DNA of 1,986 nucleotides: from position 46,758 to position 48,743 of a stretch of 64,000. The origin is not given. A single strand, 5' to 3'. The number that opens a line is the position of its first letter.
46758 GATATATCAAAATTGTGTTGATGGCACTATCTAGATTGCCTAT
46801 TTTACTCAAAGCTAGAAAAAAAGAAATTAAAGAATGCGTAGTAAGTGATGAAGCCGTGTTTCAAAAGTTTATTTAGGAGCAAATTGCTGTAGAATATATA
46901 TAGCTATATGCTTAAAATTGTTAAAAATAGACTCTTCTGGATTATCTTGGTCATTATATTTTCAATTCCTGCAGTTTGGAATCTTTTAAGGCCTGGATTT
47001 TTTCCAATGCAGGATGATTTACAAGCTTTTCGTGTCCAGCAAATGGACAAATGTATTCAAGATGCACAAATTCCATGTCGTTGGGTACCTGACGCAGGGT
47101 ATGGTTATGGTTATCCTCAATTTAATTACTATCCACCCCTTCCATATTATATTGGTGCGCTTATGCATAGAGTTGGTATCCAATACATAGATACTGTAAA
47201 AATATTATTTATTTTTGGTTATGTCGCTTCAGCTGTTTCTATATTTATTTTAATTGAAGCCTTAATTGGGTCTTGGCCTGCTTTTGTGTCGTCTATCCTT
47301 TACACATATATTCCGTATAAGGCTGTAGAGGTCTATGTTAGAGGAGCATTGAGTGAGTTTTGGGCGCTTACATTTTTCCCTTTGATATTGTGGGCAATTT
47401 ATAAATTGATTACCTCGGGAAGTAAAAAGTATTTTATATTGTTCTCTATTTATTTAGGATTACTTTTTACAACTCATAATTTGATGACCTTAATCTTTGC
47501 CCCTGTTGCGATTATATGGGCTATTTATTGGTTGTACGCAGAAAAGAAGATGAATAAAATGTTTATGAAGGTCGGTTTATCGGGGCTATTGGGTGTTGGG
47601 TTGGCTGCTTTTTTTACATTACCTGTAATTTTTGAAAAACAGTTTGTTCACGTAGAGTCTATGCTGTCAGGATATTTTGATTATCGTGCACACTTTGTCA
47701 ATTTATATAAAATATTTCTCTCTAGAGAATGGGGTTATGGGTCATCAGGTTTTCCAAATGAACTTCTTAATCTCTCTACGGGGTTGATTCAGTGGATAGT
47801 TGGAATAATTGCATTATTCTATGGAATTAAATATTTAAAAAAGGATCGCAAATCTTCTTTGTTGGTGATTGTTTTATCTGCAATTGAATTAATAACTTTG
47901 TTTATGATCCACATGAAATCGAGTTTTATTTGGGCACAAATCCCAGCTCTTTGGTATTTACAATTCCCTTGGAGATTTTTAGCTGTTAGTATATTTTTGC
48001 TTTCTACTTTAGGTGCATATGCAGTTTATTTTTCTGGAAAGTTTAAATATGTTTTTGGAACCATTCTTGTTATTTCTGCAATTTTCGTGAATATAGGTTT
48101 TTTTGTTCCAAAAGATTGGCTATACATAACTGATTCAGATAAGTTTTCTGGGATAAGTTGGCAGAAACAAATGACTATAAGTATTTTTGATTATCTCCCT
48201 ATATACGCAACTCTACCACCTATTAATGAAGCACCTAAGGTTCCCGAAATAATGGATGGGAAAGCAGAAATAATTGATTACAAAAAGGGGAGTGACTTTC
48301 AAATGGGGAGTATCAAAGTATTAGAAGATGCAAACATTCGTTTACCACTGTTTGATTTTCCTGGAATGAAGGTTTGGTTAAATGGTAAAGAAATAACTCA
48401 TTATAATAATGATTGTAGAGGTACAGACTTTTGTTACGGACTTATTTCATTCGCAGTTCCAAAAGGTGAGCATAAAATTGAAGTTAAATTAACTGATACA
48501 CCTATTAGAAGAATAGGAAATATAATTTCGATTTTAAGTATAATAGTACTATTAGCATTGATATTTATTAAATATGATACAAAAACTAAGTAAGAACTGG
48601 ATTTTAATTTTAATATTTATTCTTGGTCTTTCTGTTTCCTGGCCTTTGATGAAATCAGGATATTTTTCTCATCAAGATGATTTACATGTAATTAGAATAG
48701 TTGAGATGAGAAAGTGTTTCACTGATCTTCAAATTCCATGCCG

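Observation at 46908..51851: Three tandem paralogs of an unrecognised membrane-protein family (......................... motifs)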

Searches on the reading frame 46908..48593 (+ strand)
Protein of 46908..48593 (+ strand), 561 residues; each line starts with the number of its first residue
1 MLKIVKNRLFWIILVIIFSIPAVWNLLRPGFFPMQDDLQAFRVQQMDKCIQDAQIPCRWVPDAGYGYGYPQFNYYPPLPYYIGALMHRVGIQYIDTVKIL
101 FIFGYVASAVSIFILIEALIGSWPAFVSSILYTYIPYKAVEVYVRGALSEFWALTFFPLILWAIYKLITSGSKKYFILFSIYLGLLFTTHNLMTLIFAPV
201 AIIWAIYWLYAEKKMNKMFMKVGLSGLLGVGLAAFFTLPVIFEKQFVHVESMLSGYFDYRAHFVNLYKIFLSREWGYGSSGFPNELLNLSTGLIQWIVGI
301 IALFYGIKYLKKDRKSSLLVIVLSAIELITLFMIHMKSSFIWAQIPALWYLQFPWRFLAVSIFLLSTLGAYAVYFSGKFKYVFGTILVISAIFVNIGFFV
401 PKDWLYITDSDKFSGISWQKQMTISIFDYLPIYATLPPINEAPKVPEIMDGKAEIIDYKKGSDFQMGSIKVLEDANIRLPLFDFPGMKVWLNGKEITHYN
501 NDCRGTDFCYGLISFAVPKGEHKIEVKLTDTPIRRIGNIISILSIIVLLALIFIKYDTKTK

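Call 3: search_protein_families(library=pfam, proteins=[window:46908-48593:+], max_evalue=1)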
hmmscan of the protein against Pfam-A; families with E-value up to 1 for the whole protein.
window:46908-48593:+ (561 aa): 2 families
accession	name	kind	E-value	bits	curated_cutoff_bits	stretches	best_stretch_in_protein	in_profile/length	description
PF10131.15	PTPS_related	-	6.9e-07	28.5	26.4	1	72-390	1-298/621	6-pyruvoyl-tetrahydropterin synthase related domain; membrane protein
PF13231.12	PMT_2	-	0.0026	18.4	26.1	1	76-228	3-147/160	Dolichyl-phosphate-mannose-protein mannosyltransferase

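Call 4: search_protein_families(library=ncbifam, proteins=[window:46908-48593:+], max_evalue=1)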
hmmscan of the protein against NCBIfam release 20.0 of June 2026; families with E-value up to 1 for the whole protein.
window:46908-48593:+ (561 aa): 0 families

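Call 9: search_solved_structures(query=A1, max_evalue=10, show_alignments=2)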
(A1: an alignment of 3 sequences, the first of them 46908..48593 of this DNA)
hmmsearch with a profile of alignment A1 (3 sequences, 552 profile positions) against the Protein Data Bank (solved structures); distinct sequences matched with E-value up to 10: 10.
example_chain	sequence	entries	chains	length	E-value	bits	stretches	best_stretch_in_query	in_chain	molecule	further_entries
36cd_A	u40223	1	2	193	0.18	13.6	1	25-70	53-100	CAT2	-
9dn9_B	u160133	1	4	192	0.89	11.3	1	25-70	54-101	Transcriptional regulator RamR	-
9dn8_A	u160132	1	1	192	0.9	11.3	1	25-70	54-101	Transcriptional regulator RamR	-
9gtv_A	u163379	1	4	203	0.91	11.3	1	25-70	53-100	Transcriptional regulator RamR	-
9dnc_A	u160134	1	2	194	0.92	11.3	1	25-70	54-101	Transcriptional regulator RamR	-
3vvx_A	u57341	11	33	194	0.92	11.3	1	25-70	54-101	Putative regulatory protein | Regulatory protein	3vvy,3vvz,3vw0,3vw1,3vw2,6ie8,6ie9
9low_A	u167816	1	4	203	1.2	10.9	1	25-70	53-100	Putative regulatory protein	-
7n53_A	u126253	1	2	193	1.2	10.9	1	25-69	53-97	PAP4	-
1tzi_B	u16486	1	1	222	2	10.2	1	83-151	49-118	Fab YADS2 Heavy Chain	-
8skj_A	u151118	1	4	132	2.1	10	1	254-281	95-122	NbA1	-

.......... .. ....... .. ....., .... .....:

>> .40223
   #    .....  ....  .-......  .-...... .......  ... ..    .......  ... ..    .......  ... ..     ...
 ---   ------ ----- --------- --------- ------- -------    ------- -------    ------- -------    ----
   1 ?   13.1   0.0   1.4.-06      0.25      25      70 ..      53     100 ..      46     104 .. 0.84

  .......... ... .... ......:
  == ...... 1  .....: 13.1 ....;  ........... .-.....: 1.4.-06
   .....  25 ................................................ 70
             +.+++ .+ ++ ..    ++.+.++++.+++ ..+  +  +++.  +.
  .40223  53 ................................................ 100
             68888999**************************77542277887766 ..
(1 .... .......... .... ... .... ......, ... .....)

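Call 10: find_homologous_proteins(query=window:46908-48593:+)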
Query window:46908-48593:+ (561 aa): 2753 proteins with E <= 0.001 among 8000 candidates; the best 120 are listed.
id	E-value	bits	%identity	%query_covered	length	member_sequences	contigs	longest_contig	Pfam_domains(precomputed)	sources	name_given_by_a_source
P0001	0.0e+0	1194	94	100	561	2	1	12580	PF10131.16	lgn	-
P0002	2.1e-294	996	75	100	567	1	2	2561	-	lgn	-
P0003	2.3e-288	976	75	99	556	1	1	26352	-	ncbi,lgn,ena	-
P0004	7.5e-286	968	73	100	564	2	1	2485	PF10131.16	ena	-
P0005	9.8e-286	967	74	96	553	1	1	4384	PF10131.16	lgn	-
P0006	1.1e-285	967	74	100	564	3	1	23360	PF10131.16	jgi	-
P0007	6.6e-284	961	74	98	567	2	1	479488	PF10131.16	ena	-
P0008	8.9e-283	958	73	99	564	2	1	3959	PF10131.16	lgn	-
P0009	5.8e-276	935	76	91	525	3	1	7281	PF10131.16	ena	-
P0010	4.5e-275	932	70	98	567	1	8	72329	PF10131.16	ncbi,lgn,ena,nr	ncbi:hypothetical protein ISR94_01310 [Candidatus Microgenomates bacterium]|nr:hypothetical protein 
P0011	2.0e-273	927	72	97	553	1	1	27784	PF10131.16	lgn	-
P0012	4.2e-271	919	70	99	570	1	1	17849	PF10131.16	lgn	-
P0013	9.4e-271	918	67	100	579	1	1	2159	-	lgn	-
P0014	7.3e-269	912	69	96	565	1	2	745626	PF10131.16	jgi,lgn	jgi:hypothetical protein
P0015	2.7e-268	910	71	99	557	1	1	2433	-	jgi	-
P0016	6.4e-268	908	69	98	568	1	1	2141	PF10131.16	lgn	-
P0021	1.1e-266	904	71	99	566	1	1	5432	PF10131.16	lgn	-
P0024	6.0e-265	899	69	98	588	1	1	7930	PF10131.16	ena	-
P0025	1.2e-264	898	67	98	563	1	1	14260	PF10131.16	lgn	-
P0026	9.6e-264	895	70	96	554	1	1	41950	PF10131.16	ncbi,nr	ncbi:MAG: hypothetical protein QMD92_00355 [bacterium]|nr:hypothetical protein [bacterium]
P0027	1.1e-263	894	70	96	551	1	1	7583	PF10131.16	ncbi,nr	ncbi:MAG: 6-pyruvoyl-tetrahydropterin synthase-related protein [Candidatus Woesebacteria bacterium]|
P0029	6.0e-262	889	68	98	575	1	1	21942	PF10131.16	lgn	-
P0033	4.4e-261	886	68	99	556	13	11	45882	PF10131.16,PF09586.17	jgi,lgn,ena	-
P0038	7.4e-260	882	68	100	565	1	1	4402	PF10131.16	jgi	-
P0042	2.7e-259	880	68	97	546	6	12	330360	PF10131.16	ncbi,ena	ncbi:MAG: 6-pyruvoyl-tetrahydropterin synthase-related protein [Patescibacteria group bacterium]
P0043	3.1e-259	880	69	97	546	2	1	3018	PF10131.16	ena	-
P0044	3.4e-259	880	68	98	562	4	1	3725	PF10131.16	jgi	jgi:hypothetical protein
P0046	2.2e-258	877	69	95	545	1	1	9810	PF10131.16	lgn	-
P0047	2.6e-258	877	67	100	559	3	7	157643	PF10131.16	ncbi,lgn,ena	ncbi:MAG: 6-pyruvoyl-tetrahydropterin synthase-related protein [Patescibacteria group bacterium]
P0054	2.9e-256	870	66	98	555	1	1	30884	PF10131.16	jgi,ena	-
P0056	8.2e-256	868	66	99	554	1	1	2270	PF10131.16,PF13231.13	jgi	jgi:hypothetical protein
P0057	6.3e-255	866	67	98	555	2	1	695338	PF10131.16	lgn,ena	-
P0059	1.9e-254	864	67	97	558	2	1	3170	PF10131.16,PF09586.17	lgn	-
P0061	4.7e-254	863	66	99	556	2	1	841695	PF10131.16,PF09586.17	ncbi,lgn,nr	ncbi:MAG: 6-pyruvoyl-tetrahydropterin synthase-related protein [bacterium]|nr:MAG: 6-pyruvoyl-tetrah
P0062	4.8e-254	863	66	96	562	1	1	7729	PF10131.16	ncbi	-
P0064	9.0e-253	858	65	100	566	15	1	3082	PF10131.16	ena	-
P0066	5.0e-251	853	67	96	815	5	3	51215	PF10131.16,PF13641.13,PF00535.33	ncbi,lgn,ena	ncbi:MAG: glycosyltransferase [Patescibacteria group bacterium]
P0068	1.8e-250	851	64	100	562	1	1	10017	PF10131.16,PF13231.13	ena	-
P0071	9.3e-249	845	64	99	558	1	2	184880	PF10131.16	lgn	-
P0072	2.6e-248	844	64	100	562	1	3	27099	PF10131.16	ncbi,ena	-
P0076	2.2e-246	837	65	96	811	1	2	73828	PF13632.13,PF10111.15,PF13641.13,PF09586.17,PF00535.33,PF13231.13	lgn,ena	-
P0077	1.0e-245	835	62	100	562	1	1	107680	PF10131.16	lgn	-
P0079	5.5e-243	826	64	100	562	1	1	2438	PF10131.16,PF09586.17,PF13231.13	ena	-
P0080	1.0e-242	825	64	95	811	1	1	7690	PF10111.15,PF13641.13,PF09586.17,PF00535.33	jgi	jgi:GT2 family glycosyltransferase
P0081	1.2e-242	825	68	90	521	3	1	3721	PF10131.16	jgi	jgi:hypothetical protein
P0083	1.7e-242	825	65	96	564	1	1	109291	PF09586.17,PF13231.13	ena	-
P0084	3.1e-242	824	64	96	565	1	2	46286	PF10131.16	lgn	-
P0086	1.7e-241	821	64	99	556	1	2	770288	PF10131.16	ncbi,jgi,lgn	-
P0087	2.0e-241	821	64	99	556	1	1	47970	PF10131.16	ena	-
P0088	2.3e-241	821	65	94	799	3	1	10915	PF13712.13,PF13632.13,PF10131.16,PF13641.13,PF00535.33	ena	-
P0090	4.0e-241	820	63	97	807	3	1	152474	PF13632.13,PF10131.16,PF13641.13,PF00535.33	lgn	-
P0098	9.4e-240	815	65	94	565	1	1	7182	PF09586.17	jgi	jgi:uncharacterized membrane protein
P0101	2.9e-239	814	65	94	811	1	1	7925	PF10131.16,PF13641.13,PF00535.33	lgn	-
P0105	1.4e-238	812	64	96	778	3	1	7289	PF10131.16,PF13641.13,PF00535.33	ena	-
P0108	3.9e-238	810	63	96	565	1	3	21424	PF10131.16,PF09586.17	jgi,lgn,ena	jgi:uncharacterized membrane protein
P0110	5.8e-238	810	61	100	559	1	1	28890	PF10131.16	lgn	-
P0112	1.0e-237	809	62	98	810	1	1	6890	PF10131.16,PF13641.13,PF00535.33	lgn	-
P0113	1.5e-237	808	62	96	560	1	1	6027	PF09586.17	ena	-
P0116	7.7e-237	806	63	97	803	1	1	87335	PF10131.16,PF13641.13,PF00535.33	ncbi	-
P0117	1.9e-236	805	62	96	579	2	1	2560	PF09586.17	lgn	-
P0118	3.2e-235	800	62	97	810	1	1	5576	PF10131.16,PF13641.13,PF00535.33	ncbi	-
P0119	3.5e-235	800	63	99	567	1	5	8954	PF10131.16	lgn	-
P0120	4.1e-235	800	61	96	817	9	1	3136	PF10131.16,PF13641.13,PF00535.33,PF13231.13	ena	-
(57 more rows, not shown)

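Call 24: find_encoding_contigs(protein=P0061, flank=10000, max_places=2)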
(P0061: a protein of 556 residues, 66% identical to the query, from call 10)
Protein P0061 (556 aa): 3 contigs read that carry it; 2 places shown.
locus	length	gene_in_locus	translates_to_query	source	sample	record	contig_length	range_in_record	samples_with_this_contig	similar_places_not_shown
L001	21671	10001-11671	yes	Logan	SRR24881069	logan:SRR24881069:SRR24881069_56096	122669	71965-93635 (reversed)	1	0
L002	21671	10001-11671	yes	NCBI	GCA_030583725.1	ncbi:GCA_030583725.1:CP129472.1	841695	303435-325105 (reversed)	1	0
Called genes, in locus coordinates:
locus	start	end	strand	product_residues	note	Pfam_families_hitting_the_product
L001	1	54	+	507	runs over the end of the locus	PF02366:PMT (weak), PF13231:PMT_2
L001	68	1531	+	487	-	PF01943:Polysacc_synt, PF13440:Polysacc_synt_3, PF03023:MurJ (weak)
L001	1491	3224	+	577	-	-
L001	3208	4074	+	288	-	PF13489:Methyltransf_23, PF13847:Methyltransf_31, PF08241:Methyltransf_11, PF08242:Methyltransf_12 (weak)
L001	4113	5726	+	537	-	-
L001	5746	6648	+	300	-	PF00535:Glycos_transf_2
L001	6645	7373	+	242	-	PF00535:Glycos_transf_2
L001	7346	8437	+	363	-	PF00534:Glycos_transf_1, PF13692:Glyco_trans_1_4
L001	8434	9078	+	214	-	PF05401:NodS, PF01209:Ubie_methyltran, PF13489:Methyltransf_23, PF05219:DREV (weak), PF13847:Methyltransf_31, PF08241:Methyltransf_11, PF08242:Methyltransf_12, PF13649:Methyltransf_25, +6 more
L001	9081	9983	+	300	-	PF00535:Glycos_transf_2, PF10111:Glyco_tranf_2_2 (faint), PF13641:Glyco_tranf_2_3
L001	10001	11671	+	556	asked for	PF09586:YfhO (faint), PF10131:PTPS_related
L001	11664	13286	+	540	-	-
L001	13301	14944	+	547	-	PF13231:PMT_2 (weak)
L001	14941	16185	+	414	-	PF09594:GT87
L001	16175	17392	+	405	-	-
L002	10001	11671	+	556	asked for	PF09586:YfhO (faint), PF10131:PTPS_related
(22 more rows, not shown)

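Call 25: find_encoding_contigs(protein=P0066, flank=10000, max_places=2)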
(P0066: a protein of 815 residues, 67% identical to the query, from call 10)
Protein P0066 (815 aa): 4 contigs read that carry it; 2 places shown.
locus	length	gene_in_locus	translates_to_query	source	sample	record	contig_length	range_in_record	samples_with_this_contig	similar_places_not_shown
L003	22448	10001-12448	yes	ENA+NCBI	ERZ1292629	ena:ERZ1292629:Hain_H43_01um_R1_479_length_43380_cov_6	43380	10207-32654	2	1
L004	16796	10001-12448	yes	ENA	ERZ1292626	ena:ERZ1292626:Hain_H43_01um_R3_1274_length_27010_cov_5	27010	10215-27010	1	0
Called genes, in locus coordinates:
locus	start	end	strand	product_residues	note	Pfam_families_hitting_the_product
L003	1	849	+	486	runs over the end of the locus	PF01943:Polysacc_synt, PF13440:Polysacc_synt_3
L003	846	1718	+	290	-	PF13489:Methyltransf_23, PF13847:Methyltransf_31, PF08241:Methyltransf_11, PF08242:Methyltransf_12, PF13649:Methyltransf_25 (weak)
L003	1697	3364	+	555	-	-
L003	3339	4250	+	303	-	PF00535:Glycos_transf_2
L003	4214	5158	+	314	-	PF10111:Glyco_tranf_2_2 (faint), PF13641:Glyco_tranf_2_3, PF00535:Glycos_transf_2, PF13632:Glyco_trans_2_3 (weak)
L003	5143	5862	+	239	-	PF00535:Glycos_transf_2 (weak)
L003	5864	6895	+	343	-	PF13439:Glyco_transf_4 (weak), PF00534:Glycos_transf_1, PF13692:Glyco_trans_1_4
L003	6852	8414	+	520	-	-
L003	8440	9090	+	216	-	PF01209:Ubie_methyltran, PF13489:Methyltransf_23, PF13847:Methyltransf_31, PF08241:Methyltransf_11, PF08242:Methyltransf_12, PF13649:Methyltransf_25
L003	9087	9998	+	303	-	PF00535:Glycos_transf_2, PF10111:Glyco_tranf_2_2 (faint), PF13641:Glyco_tranf_2_3, PF13632:Glyco_trans_2_3 (faint)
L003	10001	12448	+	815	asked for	PF00535:Glycos_transf_2, PF13641:Glyco_tranf_2_3, PF10131:PTPS_related (faint)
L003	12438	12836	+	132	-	-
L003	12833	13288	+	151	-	-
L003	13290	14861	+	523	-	-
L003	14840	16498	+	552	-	-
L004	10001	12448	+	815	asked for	PF00535:Glycos_transf_2, PF13641:Glyco_tranf_2_3, PF10131:PTPS_related (faint)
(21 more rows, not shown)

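Call 26: predict_structure(alignment_id=A2)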
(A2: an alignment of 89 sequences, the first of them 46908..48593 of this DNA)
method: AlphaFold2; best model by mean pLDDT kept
length: 561 residues; sequences in the alignment: 89
mean_pLDDT: 87.1   pTM: 0.91
mean pLDDT of the five models: 87.1, 85.4, 84.8, 84.5, 83.6
residues with pLDDT >= 90: 339; 70-90: 144; 50-70: 56; < 50: 22
segments of 3 or more residues with pLDDT < 50: 252-256, 275-286, 559-561
pLDDT, mean of each block of 10 residues (from residue 1): 81 96 82 63 89 84 68 79 95 91 95 98 98 86 76 96 98 97 95 92 98 97 98 92 79 55 80 56 53 93 98 98 98 91 83 85 97 98 98 88 72 70 59 81 92 95 92 96 91 97 88 96 95 95 98 73 36
secondary structure, 60 per line:
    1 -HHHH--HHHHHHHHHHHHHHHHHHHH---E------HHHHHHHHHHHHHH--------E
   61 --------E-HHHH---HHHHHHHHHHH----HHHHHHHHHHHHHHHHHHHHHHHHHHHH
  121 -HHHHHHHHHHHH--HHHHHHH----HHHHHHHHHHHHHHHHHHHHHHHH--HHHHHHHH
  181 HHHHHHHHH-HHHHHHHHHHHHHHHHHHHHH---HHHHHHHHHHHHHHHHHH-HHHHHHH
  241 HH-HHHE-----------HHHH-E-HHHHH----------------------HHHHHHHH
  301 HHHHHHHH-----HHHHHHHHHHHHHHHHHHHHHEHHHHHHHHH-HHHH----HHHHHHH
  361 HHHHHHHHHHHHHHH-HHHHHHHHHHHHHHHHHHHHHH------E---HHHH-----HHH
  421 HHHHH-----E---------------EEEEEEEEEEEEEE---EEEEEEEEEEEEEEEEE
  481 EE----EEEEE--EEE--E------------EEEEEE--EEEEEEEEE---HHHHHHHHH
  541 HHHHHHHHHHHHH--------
elements in order: H2-5 H8-27 H38-51 H71-74 H78-88 H93-120 H122-133 H136-142 H147-170 H173-189 H191-211 H215-232 H234-242 H259-262 H266-270 H293-308 H314-334 H336-344 H346-349 H354-375 H377-398 H409-412 H418-425 E447-460 E464-482 E487-491 E494-496 E512-517 E520-528 H532-553

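Call 29: fold_search(model_id=the predicted structure, library=pdb)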
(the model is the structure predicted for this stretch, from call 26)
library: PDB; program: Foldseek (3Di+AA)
matches with E <= 10: 335; with E <= 0.001: 10
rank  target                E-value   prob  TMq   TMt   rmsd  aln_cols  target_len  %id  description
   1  8if8_B                3.6e-05  1.00  0.44  0.40   8.1       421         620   12  Arabinosyltransferase AftA (released 2023-05-31)
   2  3waj                  9.8e-05  1.00  0.38  0.28  12.1       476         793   11  Crystal structure of the Archaeoglobus fulgidus oligosaccharyltransferase (O29867_ARCFU) complex with Zn and sulfate (released 2013-10-30)
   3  8pn9_A                1.9e-04  1.00  0.39  0.34  12.4       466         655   13  Structure of human oligosaccharyltransferase OST-A complex bound to NGI-1 (released 2024-05-08)
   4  3wak                  2.1e-04  1.00  0.39  0.27   9.5       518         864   12  Crystal structure of the Archaeoglobus fulgidus oligosaccharyltransferase (O29867_ARCFU) in the apo form (released 2013-10-30)
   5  5ogl_A                2.4e-04  1.00  0.39  0.32   9.7       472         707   13  Structure of bacterial oligosaccharyltransferase PglB in complex with an acceptor peptide and an lipid-linked oligosac (released 2017-10-25)
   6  8if8_C                2.6e-04  1.00  0.39  0.37  11.7       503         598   11  Arabinosyltransferase AftA (released 2023-05-31)
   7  6gxc_A                2.8e-04  1.00  0.39  0.33   9.5       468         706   12  Bacterial oligosaccharyltransferase PglB in complex with an inhibitory peptide and a reactive lipid-linked oligosaccha (released 2018-11-14)
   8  7e9s_A                2.8e-04  1.00  0.41  0.28   8.9       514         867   11  Archaeal oligosaccharyltransferase AglB from Archaeoglobus fulgidus in complex with an inhibitory peptide and a dolich (released 2021-09-08)
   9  3rce_A                5.1e-04  1.00  0.44  0.37  12.7       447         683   12  Bacterial oligosaccharyltransferase PglB (released 2011-06-15)
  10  6s7t_A                6.4e-04  1.00  0.39  0.32  14.6       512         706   10  Cryo-EM structure of human oligosaccharyltransferase complex OST-B (released 2019-12-18)
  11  8age_A                1.5e-03  1.00  0.40  0.36  12.5       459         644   11  Structure of yeast oligosaccharylransferase complex with acceptor peptide bound (released 2022-12-07)
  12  6ezn_F                2.4e-03  1.00  0.39  0.35  13.8       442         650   10  Cryo-EM structure of the yeast oligosaccharyltransferase (OST) complex (released 2018-01-17)
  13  9i5k_A                2.4e-03  1.00  0.40  0.44  10.1       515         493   12  Structure of the Chaetomium thermophilum Pmt4 homodimer (C2 symmetry) (released 2025-12-24)
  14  6wby                  2.5e-03  1.00  0.45  0.22   5.9       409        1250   13  Single-Particle Cryo-EM Structure of Arabinofuranosyltransferase AftD from Mycobacteria, Mutant R1389S Class 2 (released 2020-05-13)
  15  5f15                  2.5e-03  1.00  0.29  0.30  18.8       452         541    9  Crystal Structure of ArnT from Cupriavidus metallidurans bound to Undecaprenyl phosphate (released 2016-02-17)
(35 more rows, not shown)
